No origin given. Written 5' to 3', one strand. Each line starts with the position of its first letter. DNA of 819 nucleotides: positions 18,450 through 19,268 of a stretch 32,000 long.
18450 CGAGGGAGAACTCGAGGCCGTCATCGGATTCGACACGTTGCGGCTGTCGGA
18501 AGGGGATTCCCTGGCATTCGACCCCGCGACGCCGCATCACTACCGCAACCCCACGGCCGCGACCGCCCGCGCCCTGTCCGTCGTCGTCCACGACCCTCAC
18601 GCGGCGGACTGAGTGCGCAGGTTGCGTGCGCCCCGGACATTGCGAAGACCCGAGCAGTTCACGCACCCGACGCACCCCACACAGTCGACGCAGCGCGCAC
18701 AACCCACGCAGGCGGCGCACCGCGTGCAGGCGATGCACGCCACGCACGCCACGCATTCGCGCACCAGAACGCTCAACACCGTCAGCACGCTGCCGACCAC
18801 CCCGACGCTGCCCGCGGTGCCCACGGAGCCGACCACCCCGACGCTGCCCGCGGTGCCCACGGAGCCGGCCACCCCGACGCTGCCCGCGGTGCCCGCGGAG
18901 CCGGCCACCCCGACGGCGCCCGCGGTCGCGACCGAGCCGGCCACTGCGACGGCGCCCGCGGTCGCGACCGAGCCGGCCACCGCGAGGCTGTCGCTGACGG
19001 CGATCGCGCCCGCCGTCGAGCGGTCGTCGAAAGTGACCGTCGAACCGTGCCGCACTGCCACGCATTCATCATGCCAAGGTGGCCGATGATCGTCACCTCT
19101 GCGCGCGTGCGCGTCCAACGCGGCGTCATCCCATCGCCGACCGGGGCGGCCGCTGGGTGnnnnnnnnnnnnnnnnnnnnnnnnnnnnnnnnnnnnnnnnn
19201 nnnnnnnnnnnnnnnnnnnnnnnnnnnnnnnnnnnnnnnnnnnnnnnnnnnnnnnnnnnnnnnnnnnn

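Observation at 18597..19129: Repeat-built ORF: 36-bp x5 tandem array encoding (SVGTAG)-type hexads, followed by twelve consecutive x-Cys-Val triplets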

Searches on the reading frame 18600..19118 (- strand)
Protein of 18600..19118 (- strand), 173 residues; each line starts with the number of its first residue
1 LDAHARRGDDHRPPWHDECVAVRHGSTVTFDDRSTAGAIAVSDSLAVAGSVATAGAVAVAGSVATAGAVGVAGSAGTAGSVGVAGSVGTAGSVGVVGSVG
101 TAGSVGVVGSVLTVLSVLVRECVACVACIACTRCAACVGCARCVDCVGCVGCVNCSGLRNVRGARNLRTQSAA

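Call 5: search_protein_families(library=pfam, proteins=[window:18600-19118:-], max_evalue=1)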
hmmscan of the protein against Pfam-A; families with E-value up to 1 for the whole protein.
window:18600-19118:- (173 aa): 1 family
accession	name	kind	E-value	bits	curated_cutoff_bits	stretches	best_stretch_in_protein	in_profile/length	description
PF01391.23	Collagen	-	1.8e-06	28.1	27.2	1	65-106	14-55/60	Collagen triple helix repeat (20 copies)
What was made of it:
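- On Collagen triple-helix repeat (PF01391): 28.1 bits against a cut-off of 27.2 for the window protein (call 5).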

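Call 6: search_protein_families(library=ncbifam, proteins=[window:18600-19118:-], max_evalue=1)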
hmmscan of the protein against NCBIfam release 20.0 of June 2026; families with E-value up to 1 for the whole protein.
window:18600-19118:- (173 aa): 5 families
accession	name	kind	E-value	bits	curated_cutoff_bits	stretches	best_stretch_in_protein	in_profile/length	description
NF038329.2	gly_rich_SclB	equivalog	2e-06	27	325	1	51-106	155-210/442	LPXTG-anchored collagen-like adhesin Scl2/SclB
NF046116.1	adhesin_Lcl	equivalog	2.4e-05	23.1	500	1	49-106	210-268/431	collagen-like adhesin Lcl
NF038330.1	adhesin_SclA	exception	9.4e-05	22.2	400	1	53-105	118-170/405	LPXTG-anchored collagen-like adhesin Scl1/SclA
NF038313.3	HisXaaSer_A4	exception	0.0029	18.4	55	1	59-106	44-91/93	His-Xaa-Ser repeat protein HxsA4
NF008991.0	PRK12334.2-3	equivalog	0.014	14.8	696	1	36-142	282-393/454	nucleoside triphosphate pyrophosphohydrolase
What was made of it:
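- Tried and rejected: Pfam and NCBIfam on the protein: only a marginal Collagen hit and sub-threshold collagen-like adhesins or HxsA4 (calls 5, 6).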

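Call 7: find_homologous_proteins(query=window:18600-19061:-, max_evalue=0.01)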
Query window:18600-19061:- (154 aa): 15 proteins with E <= 0.01 among 8000 candidates.
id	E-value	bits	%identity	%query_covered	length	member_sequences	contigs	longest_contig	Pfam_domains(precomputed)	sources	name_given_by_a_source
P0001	4.3e-31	126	60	90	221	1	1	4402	-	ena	-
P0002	2.2e-30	123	59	88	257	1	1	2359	-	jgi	jgi:hypothetical protein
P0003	7.6e-28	115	63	82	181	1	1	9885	-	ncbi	-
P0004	2.9e-26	110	60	76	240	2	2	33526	-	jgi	jgi:hypothetical protein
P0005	4.0e-26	109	58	71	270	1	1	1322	-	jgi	jgi:hypothetical protein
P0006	2.5e-25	107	59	83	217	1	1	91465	-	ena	-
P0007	1.6e-24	104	57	95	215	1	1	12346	-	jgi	jgi:hypothetical protein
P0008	2.9e-23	100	58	86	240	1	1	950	PF01391.24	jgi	jgi:hypothetical protein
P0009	1.2e-18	85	59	49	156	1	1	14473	-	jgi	jgi:hypothetical protein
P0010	4.5e-15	74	61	45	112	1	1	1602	-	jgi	jgi:hypothetical protein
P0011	3.3e-12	64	52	55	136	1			-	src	-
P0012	9.7e-7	47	59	49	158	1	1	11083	-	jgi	jgi:hypothetical protein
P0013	5.5e-6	44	62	53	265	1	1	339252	-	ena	-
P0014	1.9e-4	39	60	34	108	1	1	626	-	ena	-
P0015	4.3e-3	35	48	40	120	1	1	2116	PF01391.24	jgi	jgi:hypothetical protein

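Call 10: find_encoding_contigs(protein=P0006, flank=10000, max_places=3)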
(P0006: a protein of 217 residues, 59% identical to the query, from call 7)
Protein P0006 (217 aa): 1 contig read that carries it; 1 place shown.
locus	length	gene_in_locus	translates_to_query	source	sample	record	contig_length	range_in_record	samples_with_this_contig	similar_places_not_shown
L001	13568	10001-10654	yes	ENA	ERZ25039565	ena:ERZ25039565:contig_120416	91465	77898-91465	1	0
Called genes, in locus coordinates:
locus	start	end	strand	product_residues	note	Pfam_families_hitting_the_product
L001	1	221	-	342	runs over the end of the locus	-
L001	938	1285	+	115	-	PF00111:Fer2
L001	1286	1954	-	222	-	-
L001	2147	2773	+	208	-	PF00072:Response_reg, PF00196:GerE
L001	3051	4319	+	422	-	PF07730:HisKA_3, PF02518:HATPase_c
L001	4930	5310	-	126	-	-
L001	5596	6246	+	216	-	-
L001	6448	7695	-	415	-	-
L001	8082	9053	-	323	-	PF00723:Glyco_hydro_15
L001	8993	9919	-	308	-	-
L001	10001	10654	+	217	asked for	-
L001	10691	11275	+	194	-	-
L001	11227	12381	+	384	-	-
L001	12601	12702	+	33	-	-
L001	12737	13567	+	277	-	?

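Call 11: find_encoding_contigs(protein=P0004, flank=10000, max_places=3)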
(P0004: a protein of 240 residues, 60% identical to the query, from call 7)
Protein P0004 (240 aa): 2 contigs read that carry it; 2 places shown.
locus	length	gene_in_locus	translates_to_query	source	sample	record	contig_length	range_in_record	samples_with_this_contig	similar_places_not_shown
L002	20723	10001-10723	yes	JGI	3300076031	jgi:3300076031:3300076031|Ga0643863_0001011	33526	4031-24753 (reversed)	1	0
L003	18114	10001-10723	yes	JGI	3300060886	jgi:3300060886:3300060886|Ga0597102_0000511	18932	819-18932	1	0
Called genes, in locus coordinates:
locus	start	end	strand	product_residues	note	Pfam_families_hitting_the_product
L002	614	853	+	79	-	-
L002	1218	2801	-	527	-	PF00999:Na_H_Exchanger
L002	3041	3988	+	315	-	PF00248:Aldo_ket_red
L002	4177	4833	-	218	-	PF02230:Abhydrolase_2, PF00561:Abhydrolase_1 (faint), PF12146:Hydrolase_4 (weak), PF01738:DLH (weak), PF00326:Peptidase_S9 (faint)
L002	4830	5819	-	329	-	PF00903:Glyoxalase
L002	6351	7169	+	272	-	PF26571:VldE (weak)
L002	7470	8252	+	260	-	PF02517:Rce1-like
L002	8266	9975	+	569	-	PF15420:Abhydrolase_9_N, PF10081:Abhydrolase_9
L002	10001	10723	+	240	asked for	-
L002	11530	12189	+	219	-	-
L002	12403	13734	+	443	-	PF00291:PALP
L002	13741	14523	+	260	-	PF13489:Methyltransf_23, PF01209:Ubie_methyltran (faint), PF13847:Methyltransf_31, PF08241:Methyltransf_11, PF08242:Methyltransf_12, PF13649:Methyltransf_25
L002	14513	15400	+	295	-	-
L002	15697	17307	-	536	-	PF20656:MS_N, PF01274:MS_TIM-barrel, PF20659:MS_C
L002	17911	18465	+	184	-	PF13302:Acetyltransf_3, PF13420:Acetyltransf_4 (faint), PF00583:Acetyltransf_1, PF13673:Acetyltransf_10, PF13508:Acetyltransf_7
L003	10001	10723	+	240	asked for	-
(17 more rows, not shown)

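Call 12: find_encoding_contigs(protein=P0013, flank=10000, max_places=2)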
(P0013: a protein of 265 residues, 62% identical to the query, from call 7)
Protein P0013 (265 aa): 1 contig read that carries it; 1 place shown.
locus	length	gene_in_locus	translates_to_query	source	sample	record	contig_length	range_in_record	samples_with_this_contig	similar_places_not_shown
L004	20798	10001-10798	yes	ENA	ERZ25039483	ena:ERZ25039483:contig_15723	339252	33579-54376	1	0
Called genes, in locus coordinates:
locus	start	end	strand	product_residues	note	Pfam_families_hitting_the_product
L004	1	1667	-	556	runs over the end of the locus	PF00890:FAD_binding_2, PF01266:DAO (faint), PF01494:FAD_binding_3 (weak), PF03486:HI0933_like (weak), PF05834:Lycopene_cycl (faint), PF07992:Pyr_redox_2 (faint), PF12831:FAD_oxidored (weak), PF13450:NAD_binding_8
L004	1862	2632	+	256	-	PF23795:SH3_YKFC_2nd (faint), PF03734:YkuD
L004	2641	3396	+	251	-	-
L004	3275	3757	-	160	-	PF01479:S4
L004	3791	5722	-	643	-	PF02446:Glyco_hydro_77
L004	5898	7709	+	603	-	PF17210:SdrD_B (faint), PF07210:DUF1416 (faint), PF13620:CarboxypepD_reg, PF13715:CarbopepD_reg_2 (faint), PF22904:NOMO1-like_2nd (faint), PF13620:CarboxypepD_reg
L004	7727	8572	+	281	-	PF00561:Abhydrolase_1, PF12146:Hydrolase_4, PF12697:Abhydrolase_6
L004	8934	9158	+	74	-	-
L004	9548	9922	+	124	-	PF00581:Rhodanese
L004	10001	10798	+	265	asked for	-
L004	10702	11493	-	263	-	PF01636:APH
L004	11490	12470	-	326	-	PF04198:Sugar-bind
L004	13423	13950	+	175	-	PF01547:SBP_bac_1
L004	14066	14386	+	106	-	-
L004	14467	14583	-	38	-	-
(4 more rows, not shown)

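Call 13: find_encoding_contigs(protein=P0009, flank=10000, max_places=2)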
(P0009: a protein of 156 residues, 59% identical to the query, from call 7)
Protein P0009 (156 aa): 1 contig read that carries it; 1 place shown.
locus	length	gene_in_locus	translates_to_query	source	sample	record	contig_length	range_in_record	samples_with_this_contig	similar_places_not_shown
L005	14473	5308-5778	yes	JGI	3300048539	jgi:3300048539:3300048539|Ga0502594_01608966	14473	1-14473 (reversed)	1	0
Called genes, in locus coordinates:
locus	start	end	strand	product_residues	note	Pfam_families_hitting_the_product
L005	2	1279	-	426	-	?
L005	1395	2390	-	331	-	PF00075:RNase_H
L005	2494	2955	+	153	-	PF13577:SnoaL_4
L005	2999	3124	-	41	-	-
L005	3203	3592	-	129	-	-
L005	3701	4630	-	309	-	PF02668:TauD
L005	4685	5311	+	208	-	PF00440:TetR_N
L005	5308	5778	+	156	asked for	-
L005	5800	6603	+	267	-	PF01261:AP_endonuc_2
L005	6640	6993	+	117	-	PF07366:SnoaL, PF12680:SnoaL_2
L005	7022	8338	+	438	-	PF04909:Amidohydro_2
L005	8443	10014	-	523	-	PF00501:AMP-binding, PF13193:AMP-binding_C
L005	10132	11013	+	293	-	PF00106:adh_short, PF08659:KR, PF13561:adh_short_C2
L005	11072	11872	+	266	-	PF00561:Abhydrolase_1, PF12146:Hydrolase_4, PF12697:Abhydrolase_6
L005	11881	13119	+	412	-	PF04909:Amidohydro_2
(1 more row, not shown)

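Call 14: find_encoding_contigs(protein=P0007, flank=10000, max_places=2)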
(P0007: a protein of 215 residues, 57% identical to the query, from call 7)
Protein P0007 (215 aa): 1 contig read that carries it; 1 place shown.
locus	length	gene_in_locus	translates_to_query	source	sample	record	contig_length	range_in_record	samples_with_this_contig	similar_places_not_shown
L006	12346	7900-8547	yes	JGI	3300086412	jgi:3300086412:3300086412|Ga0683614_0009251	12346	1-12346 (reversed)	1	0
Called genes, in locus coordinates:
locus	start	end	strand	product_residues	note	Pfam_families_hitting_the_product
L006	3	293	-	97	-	?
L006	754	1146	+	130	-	PF01548:DEDD_Tnp_IS110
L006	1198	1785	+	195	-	PF02371:Transposase_20 (weak)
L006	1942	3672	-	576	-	-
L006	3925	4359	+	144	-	PF02082:Rrf2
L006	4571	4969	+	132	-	-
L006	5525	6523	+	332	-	PF00135:COesterase (faint), PF20434:BD-FAE, PF07859:Abhydrolase_3, PF00326:Peptidase_S9 (faint)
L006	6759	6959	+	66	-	PF00239:Resolvase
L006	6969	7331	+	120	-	PF00239:Resolvase, PF02796:HTH_7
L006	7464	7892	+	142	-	PF03625:DUF302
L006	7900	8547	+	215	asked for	-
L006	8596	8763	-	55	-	-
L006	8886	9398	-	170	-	PF01661:Macro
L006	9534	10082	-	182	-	PF13521:AAA_28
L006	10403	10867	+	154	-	PF02665:Nitrate_red_gam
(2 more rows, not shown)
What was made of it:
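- One locus lies next to resolvase and IS110 genes (call 14).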

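Call 15: find_encoding_contigs(protein=P0003, flank=10000, max_places=2)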
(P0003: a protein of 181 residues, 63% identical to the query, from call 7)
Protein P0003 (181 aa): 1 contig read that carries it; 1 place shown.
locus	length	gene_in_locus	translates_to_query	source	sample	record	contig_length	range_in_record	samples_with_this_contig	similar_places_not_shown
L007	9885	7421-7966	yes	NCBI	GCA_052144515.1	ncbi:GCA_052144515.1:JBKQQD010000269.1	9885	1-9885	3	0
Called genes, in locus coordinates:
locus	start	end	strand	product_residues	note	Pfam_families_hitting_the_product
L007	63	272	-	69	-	-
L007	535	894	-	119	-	-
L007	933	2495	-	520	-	PF00501:AMP-binding, PF13193:AMP-binding_C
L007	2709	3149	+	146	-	-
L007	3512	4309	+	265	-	PF02353:CMAS (weak), PF05724:TPMT, PF13489:Methyltransf_23, PF01209:Ubie_methyltran (weak), PF08241:Methyltransf_11, PF08242:Methyltransf_12, PF13649:Methyltransf_25, PF13847:Methyltransf_31, +2 more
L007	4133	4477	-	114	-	-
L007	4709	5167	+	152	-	-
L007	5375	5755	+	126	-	PF11964:SpoIIAA-like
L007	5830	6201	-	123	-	PF11964:SpoIIAA-like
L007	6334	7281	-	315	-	PF00582:Usp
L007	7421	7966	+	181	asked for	-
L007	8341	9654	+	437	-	-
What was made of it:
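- Tried and rejected: six metagenome contigs (calls 10-15);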

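Call 33: predict_structure(alignment_id=A3)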
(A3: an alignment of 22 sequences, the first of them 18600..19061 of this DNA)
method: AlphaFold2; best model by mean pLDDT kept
length: 154 residues; sequences in the alignment: 22
mean_pLDDT: 64.9   pTM: 0.38
mean pLDDT of the five models: 64.9, 62.4, 56.9, 54.9, 47.9
residues with pLDDT >= 90: 0; 70-90: 68; 50-70: 48; < 50: 38
segments of 3 or more residues with pLDDT < 50: 1-6, 8-16, 76-79, 81-85, 87-93, 152-154
pLDDT, mean of each block of 10 residues (from residue 1): 42 47 63 75 75 69 60 51 44 60 85 88 88 81 55 47
secondary structure, 60 per line:
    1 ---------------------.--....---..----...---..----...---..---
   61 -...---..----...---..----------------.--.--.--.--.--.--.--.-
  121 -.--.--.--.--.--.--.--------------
elements in order: E25-28 E38-40 E50-52 E62-64 E74-76

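Call 35: fold_search(model_id=the predicted structure, library=pdb)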
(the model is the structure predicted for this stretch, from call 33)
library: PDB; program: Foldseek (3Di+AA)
matches with E <= 10: 70; with E <= 0.001: 0
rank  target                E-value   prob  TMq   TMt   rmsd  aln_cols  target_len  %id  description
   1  2b0r_B                7.9e-01  0.04  0.14  0.13  16.7       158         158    6  Crystal Structure of Cyclase-Associated Protein from Cryptosporidium parvum (released 2005-09-27)
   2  5tyh                  2.0e+00  0.02  0.12  0.10  17.5       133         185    9  PglD from Campylobacter jejuni NCTC 11168 in complex with 5-(2-furanyl)-1H-pyrazole-3-carboxylic acid (released 2017-04-12)
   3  3cj8_C                2.0e+00  0.02  0.13  0.10  16.5       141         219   17  Crystal structure of 2,3,4,5-tetrahydropyridine-2-carboxylate N-succinyltransferase from Enterococcus faecalis V583 (released 2008-03-25)
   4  3r8y_A                2.3e+00  0.02  0.14  0.11  15.4       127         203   17  Structure of the Bacillus anthracis tetrahydropicolinate succinyltransferase (released 2011-04-20)
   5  7dc5_A                2.3e+00  0.01  0.12  0.10  16.3       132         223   10  Crystal structure of fungal antifreeze protein with intermediate activity (released 2021-10-27)
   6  1l1i_MODEL_1_A        2.4e+00  0.02  0.10  0.14   9.1        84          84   15  Solution Structure of the Tenebrio molitor Antifreeze Protein (released 2002-05-22)
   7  4m98                  2.4e+00  0.02  0.12  0.10  15.0       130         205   18  Acetyltransferase domain of PglB from Neisseria gonorrhoeae FA1090 (released 2013-10-02)
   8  3r8y_E                2.5e+00  0.02  0.15  0.12  15.2       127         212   18  Structure of the Bacillus anthracis tetrahydropicolinate succinyltransferase (released 2011-04-20)
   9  3r8y_F                2.5e+00  0.01  0.12  0.10  15.6       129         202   18  Structure of the Bacillus anthracis tetrahydropicolinate succinyltransferase (released 2011-04-20)
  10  3bsw                  3.0e+00  0.01  0.08  0.08  17.5       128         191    9  PglD-citrate complex, from Campylobacter jejuni NCTC 11168 (released 2008-07-29)
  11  6ezo_J                3.1e+00  0.06  0.19  0.09  14.8       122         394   10  Eukaryotic initiation factor EIF2B in complex with ISRIB (released 2018-03-28)
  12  6ezo_I                3.1e+00  0.06  0.19  0.09  14.8       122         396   10  Eukaryotic initiation factor EIF2B in complex with ISRIB (released 2018-03-28)
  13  2b0r_A                3.3e+00  0.04  0.17  0.16  16.6       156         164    5  Crystal Structure of Cyclase-Associated Protein from Cryptosporidium parvum (released 2005-09-27)
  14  3fsx_E                3.3e+00  0.02  0.14  0.08  15.4       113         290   14  Structure of tetrahydrodipicolinate N-succinyltransferase (Rv1201c; DapD) from Mycobacterium tuberculosis (released 2009-06-23)
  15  4ihf_B                3.5e+00  0.02  0.14  0.08  15.4       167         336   15  Chasing Acyl Carrier Protein Through a Catalytic Cycle of Lipid A Production (released 2013-11-13)
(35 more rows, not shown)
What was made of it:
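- Closest known: Left-handed β-helix hexapeptide-repeat proteins. Same: These acyltransferases dominate the weak Foldseek list for the full-length model (call 35).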

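Call 45: search_protein_families(library=ncbifam, proteins=[P0004, P0001], max_evalue=1)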
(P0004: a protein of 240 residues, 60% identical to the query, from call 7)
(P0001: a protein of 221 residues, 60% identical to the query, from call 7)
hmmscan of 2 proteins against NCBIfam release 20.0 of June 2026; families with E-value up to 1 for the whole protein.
P0004 (240 aa): 4 families
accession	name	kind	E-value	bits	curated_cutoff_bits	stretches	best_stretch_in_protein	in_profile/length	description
NF046116.1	adhesin_Lcl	equivalog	0.00034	19.3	500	1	115-237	90-210/431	collagen-like adhesin Lcl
NF038329.2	gly_rich_SclB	equivalog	0.00035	19.6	325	1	131-183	149-201/442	LPXTG-anchored collagen-like adhesin Scl2/SclB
NF038330.1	adhesin_SclA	exception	0.02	14.6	400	1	133-181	151-256/405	LPXTG-anchored collagen-like adhesin Scl1/SclA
NF038313.3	HisXaaSer_A4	exception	0.2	12.6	55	1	128-180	39-91/93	His-Xaa-Ser repeat protein HxsA4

P0001 (221 aa): 2 families
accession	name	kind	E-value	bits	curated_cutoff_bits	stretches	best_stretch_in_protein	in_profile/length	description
NF011425.0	PRK14852.1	equivalog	0.032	12.1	1337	1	47-124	799-879/989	hypothetical protein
NF038313.3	HisXaaSer_A4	exception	0.059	14.3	55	1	116-154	47-85/93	His-Xaa-Ser repeat protein HxsA4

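Call 65: list_cluster_members(proteins=[window:18600-19061:-, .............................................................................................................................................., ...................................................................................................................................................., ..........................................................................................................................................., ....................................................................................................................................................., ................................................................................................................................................, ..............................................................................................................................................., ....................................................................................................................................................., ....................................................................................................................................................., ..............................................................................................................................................])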
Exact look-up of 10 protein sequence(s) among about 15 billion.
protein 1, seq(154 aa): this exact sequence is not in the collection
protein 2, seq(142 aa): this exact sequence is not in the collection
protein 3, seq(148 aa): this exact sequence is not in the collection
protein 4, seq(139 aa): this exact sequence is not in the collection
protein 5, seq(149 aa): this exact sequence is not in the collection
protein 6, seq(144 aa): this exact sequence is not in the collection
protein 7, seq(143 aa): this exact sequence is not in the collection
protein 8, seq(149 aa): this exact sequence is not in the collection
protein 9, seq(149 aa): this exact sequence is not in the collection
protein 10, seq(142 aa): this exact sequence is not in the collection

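Call 68: search_protein_families(library=phrogs, proteins=[window:18600-19061:-], max_evalue=0.01)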
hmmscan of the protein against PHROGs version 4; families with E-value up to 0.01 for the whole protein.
window:18600-19061:- (154 aa): 18 families
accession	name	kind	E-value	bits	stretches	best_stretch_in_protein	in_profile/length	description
phrog_5073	-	tail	1.1e-07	32.2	1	9-90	237-318/519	tail fiber protein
phrog_366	-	tail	1.3e-07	32.5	1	29-89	311-380/474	tail fiber protein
phrog_8745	-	tail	3.1e-06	25.8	1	37-88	1384-1441/1803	tail fiber protein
phrog_15341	-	unknown function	5.4e-06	27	1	102-138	44-83/276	-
phrog_1658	-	unknown function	1e-05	26.4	1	12-90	11-91/239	-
phrog_36982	-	unknown function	2.3e-05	23.5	1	7-145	407-543/944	-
phrog_3420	-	unknown function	4.8e-05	22.1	1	16-92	205-281/929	-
phrog_38766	-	head and packaging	7.7e-05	22.4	1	30-90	97-157/478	virion structural protein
phrog_26654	-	unknown function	0.00015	22.2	1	3-91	54-143/360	-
phrog_819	-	tail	0.00039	19.7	1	43-88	530-578/1024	tail protein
phrog_18350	-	tail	0.00052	20.8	1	29-91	131-197/253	tail fiber protein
phrog_28263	-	tail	0.00093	17.5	1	16-142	584-728/1400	tail fiber protein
phrog_32123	-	unknown function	0.0018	17.7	1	36-90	245-299/532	-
phrog_6320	-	tail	0.0033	17.2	1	47-88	100-141/745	tail fiber protein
phrog_1806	-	tail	0.0039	17.5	1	31-90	170-230/276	collagen like minor tail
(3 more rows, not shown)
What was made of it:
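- Closest known: PHROG family phrog_15341. Same: The Cys array of the window protein aligns to the profile (E 5.4e-6, residues 102-138, call 68).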

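Call 79: search_protein_families(library=pfam, alignment_id=A5, max_evalue=0.00001)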
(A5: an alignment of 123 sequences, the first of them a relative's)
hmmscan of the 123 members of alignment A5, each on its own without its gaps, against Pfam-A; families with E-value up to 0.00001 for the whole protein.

A. member 1, L001:8082-9053:- (323 aa): 1 family
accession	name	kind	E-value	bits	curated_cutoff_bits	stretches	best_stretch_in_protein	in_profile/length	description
PF00723.27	Glyco_hydro_15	-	6e-53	180.7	22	1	6-314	55-426/427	Glycosyl hydrolases family 15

B. families by the number of members that match (of 123 scanned): 166 families (the first 25 are shown)
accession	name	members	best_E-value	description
PF00441.29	Acyl-CoA_dh_1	6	5e-52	Acyl-CoA dehydrogenase, C-terminal domain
PF00890.30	FAD_binding_2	3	1.1e-81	FAD binding domain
PF13561.12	adh_short_C2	3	6.4e-61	Enoyl-(Acyl carrier protein) reductase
PF00106.31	adh_short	3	2.9e-53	short chain dehydrogenase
PF07690.21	MFS_1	3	7.5e-43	Major Facilitator Superfamily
PF00005.33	ABC_tran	3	2.2e-36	ABC transporter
PF12697.13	Abhydrolase_6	3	7.9e-26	Alpha/beta hydrolase family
PF02771.21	Acyl-CoA_dh_N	3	3.1e-15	Acyl-CoA dehydrogenase, N-terminal domain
PF01636.29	APH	3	4.7e-14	Phosphotransferase enzyme family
PF01370.27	Epimerase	3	2.6e-12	NAD dependent epimerase/dehydratase family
PF08659.16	KR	3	2e-11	KR domain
PF12146.15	Hydrolase_4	3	5.6e-11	Serine aminopeptidase, S33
PF02463.25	SMC_N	3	7.6e-09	RecF/RecN/SMC N terminal domain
PF13810.12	DUF4185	2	1.4e-103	Domain of unknown function (DUF4185)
PF01083.28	Cutinase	2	1.9e-46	Cutinase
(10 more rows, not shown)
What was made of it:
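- Tried and rejected: Pfam of 123 immediate neighbours (call 79).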
